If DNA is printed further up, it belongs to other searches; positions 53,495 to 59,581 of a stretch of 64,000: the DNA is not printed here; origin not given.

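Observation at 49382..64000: Divergent locus of three giant secreted proteins combining BNR propeller, cohesin-like, dockerin and Por/FlgD-type C-terminal domains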

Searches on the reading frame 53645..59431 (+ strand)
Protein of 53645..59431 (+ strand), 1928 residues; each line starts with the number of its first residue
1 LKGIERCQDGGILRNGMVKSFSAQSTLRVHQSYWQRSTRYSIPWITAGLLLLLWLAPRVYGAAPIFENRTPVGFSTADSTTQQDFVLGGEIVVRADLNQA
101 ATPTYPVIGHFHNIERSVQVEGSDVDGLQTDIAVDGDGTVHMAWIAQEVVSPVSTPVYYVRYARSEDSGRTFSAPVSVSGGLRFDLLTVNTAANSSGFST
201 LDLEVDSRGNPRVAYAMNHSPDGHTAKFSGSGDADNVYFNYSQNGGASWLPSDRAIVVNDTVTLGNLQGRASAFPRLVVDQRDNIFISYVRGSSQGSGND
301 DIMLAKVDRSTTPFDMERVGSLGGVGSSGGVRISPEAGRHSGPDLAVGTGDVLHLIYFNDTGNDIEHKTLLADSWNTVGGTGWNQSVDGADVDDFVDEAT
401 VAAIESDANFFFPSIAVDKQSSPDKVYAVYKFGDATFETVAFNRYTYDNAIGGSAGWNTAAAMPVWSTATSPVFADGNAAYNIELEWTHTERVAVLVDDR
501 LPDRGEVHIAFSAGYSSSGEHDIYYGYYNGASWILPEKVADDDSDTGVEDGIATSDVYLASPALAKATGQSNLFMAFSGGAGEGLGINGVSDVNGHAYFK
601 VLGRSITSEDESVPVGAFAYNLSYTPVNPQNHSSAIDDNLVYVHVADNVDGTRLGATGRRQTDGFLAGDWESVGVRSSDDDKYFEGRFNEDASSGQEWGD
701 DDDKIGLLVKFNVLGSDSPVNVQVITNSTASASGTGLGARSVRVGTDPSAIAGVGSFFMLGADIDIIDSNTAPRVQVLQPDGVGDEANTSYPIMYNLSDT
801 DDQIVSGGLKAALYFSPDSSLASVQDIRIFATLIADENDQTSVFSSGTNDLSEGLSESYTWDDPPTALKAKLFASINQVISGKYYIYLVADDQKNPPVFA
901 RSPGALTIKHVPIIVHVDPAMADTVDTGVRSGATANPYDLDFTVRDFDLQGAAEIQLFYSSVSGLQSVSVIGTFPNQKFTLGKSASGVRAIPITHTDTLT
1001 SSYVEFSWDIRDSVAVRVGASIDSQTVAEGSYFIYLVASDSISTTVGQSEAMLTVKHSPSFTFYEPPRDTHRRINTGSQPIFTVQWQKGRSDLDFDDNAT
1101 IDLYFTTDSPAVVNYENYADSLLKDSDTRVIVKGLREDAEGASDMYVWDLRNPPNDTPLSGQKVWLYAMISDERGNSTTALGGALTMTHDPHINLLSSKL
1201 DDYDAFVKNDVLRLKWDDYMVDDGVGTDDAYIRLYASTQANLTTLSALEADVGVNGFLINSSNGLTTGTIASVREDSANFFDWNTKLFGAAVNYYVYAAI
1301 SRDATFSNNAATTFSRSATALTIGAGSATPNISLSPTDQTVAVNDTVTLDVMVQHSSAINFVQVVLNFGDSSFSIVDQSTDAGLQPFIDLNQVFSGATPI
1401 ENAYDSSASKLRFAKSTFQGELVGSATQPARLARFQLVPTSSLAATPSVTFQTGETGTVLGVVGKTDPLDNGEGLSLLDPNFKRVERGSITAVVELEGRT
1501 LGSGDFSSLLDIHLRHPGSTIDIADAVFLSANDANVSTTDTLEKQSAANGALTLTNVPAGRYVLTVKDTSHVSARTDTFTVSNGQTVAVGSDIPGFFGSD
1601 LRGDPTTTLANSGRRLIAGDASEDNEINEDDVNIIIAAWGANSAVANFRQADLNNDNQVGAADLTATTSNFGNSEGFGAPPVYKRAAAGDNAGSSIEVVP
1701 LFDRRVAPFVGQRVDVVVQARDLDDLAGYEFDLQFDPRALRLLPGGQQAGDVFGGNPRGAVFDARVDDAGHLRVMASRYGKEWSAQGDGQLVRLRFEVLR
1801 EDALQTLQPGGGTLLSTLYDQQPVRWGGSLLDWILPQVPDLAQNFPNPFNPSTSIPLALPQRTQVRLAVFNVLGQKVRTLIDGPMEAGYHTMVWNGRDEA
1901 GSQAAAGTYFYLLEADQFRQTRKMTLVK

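Call 5: search_protein_families(library=pfam, proteins=[window:53645-59431:+], max_evalue=0.1)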
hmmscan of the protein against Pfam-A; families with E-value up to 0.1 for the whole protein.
window:53645-59431:+ (1928 aa): 6 families
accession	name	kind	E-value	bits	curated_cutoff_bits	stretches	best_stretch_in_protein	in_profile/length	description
PF13860.13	FlgD_ig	-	2.7e-09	37.3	27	1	1863-1911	23-71/79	FlgD Ig-like domain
PF13585.12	CHU_C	-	4.9e-05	23.8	27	1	1863-1921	27-79/86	CHU_C Type IX secretion signal domain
PF13620.12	CarboxypepD_reg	-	0.00027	21.6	32.3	1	1534-1589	17-77/82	Carboxypeptidase regulatory-like domain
PF18962.6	Por_Secre_tail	-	0.0021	18.7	27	0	1845-1923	2-72/75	Secretion system C-terminal sorting domain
PF00404.24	Dockerin_1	-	0.014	16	22.9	1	1618-1665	1-50/57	Dockerin type I domain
PF15892.11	BNR_4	-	0.06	13.1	27.3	0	133-235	156-250/272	BNR repeat-containing family member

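Call 6: search_protein_families(library=ncbifam, proteins=[window:53645-59431:+], max_evalue=0.1)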
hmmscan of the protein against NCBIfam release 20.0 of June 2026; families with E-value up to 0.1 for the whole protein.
window:53645-59431:+ (1928 aa): 5 families
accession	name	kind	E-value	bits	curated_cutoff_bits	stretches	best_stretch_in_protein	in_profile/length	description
TIGR04183.1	Por_Secre_tail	domain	3.3e-06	27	23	1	1845-1924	2-69/72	T9SS type A sorting domain-containing protein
NF033707.1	T9SS_sortase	equivalog_domain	1e-05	23.4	420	1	1843-1916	1000-1078/1095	type IX secretion system sortase PorU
NF005176.1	PRK06655.1-1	equivalog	1.8e-05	24.8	230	1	1861-1916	95-150/197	flagellar hook assembly protein FlgD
NF053835.1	PDIAV_lipo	equivalog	0.002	17.5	90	0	115-150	76-112/458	PDIAV motif-containing lipoprotein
NF052497.1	AlphRhmnaseBT3686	equivalog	0.014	13.9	700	0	121-173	186-236/424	alpha-l-rhamnosidase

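Call 10: find_encoding_contigs(protein=window:53645-59431:+, flank=10000, max_places=6)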
Protein window:53645-59431:+ (1928 aa): no gene with exactly this product is on record in the collection.

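Call 12: find_encoding_contigs(protein=window:53693-59431:+, flank=10000, max_places=6)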
Protein window:53693-59431:+ (1912 aa): no gene with exactly this product is on record in the collection.

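Call 20: find_homologous_proteins(query=window:53693-59431:+, max_evalue=0.00001)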
Query window:53693-59431:+ (1912 aa): 154 proteins with E <= 0.00001 among 8000 candidates; the best 120 are listed.
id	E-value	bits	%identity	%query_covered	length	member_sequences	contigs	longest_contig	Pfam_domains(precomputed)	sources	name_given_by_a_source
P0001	0.0e+0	4080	95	100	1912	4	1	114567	PF13860.13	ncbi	-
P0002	0.0e+0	3581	82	100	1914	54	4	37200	PF00963.25,PF13860.13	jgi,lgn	-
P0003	0.0e+0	3551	81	100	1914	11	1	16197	PF13860.13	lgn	-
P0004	0.0e+0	3528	80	100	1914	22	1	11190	PF13860.13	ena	-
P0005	0.0e+0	3496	80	100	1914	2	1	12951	PF13860.13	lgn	-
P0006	0.0e+0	3491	80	100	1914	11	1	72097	PF13860.13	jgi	-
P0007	0.0e+0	3449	79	100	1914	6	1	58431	PF13860.13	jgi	jgi:hypothetical protein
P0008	0.0e+0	3445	79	100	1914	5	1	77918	PF13860.13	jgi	-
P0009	0.0e+0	3401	78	100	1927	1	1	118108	PF00963.25,PF13860.13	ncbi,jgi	-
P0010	0.0e+0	3140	72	100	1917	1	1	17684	PF00963.25,PF13860.13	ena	-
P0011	0.0e+0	3124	72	100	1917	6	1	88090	PF13860.13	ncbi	-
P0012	0.0e+0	3103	72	98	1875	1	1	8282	PF13860.13,PF13620.13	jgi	jgi:hypothetical protein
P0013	0.0e+0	3052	71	99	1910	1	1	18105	PF13860.13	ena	-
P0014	0.0e+0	3048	71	100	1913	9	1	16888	PF00963.25,PF15892.12,PF13860.13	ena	-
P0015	0.0e+0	3028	70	99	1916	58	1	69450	PF13860.13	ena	-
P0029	0.0e+0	2715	64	99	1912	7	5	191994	PF13860.13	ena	-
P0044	0.0e+0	2431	60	98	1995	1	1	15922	PF13860.13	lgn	-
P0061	0.0e+0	2369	58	98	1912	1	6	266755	PF13860.13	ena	-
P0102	0.0e+0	1788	49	97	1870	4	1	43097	PF13585.13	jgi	jgi:hypothetical protein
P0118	0.0e+0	1726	49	98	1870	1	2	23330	PF13585.13,PF13860.13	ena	-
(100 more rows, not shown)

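Call 24: search_solved_structures(query=A1, max_evalue=1, show_alignments=0)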
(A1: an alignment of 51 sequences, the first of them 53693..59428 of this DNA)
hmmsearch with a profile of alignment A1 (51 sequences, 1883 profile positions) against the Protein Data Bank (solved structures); distinct sequences matched with E-value up to 1: 11.
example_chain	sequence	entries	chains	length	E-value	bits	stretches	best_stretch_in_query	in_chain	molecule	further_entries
7eh9_A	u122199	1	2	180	8.1e-05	23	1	1807-1870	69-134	Basal-body rod modification protein FlgD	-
7bhq_A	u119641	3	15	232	0.00012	22.5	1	1806-1870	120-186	Basal-body rod modification protein FlgD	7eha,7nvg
3kcp_A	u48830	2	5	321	0.00067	20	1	1556-1629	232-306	Cellulosomal-scaffolding protein A | Cellulosome anchoring protein cohesin region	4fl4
2b59_B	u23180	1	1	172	0.0016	18.7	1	1556-1629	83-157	Cellulosomal scaffolding protein A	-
3osv_A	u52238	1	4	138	0.018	15.3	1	1811-1870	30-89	Flagellar basal-body rod modification protein FlgD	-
5g5d_B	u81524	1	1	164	0.02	15.1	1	1556-1629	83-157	CELLULOSOMAL-SCAFFOLDING PROTEIN A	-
5lxv_B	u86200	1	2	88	0.038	14.2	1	1567-1622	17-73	Carbohydrate-binding protein WP_009985128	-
2y3n_B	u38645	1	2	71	0.045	13.9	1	1573-1629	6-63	CELLULOSOMAL FAMILY-48 PROCESSIVE GLYCOSIDE HYDROLASE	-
3c12_A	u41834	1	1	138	0.057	13.6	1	1818-1869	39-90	Flagellar protein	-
4fl4_A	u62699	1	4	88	0.058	13.6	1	1573-1622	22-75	Glycoside hydrolase family 9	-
1q80_A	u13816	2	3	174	0.51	10.4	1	1572-1632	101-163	Sarcoplasmic calcium-binding protein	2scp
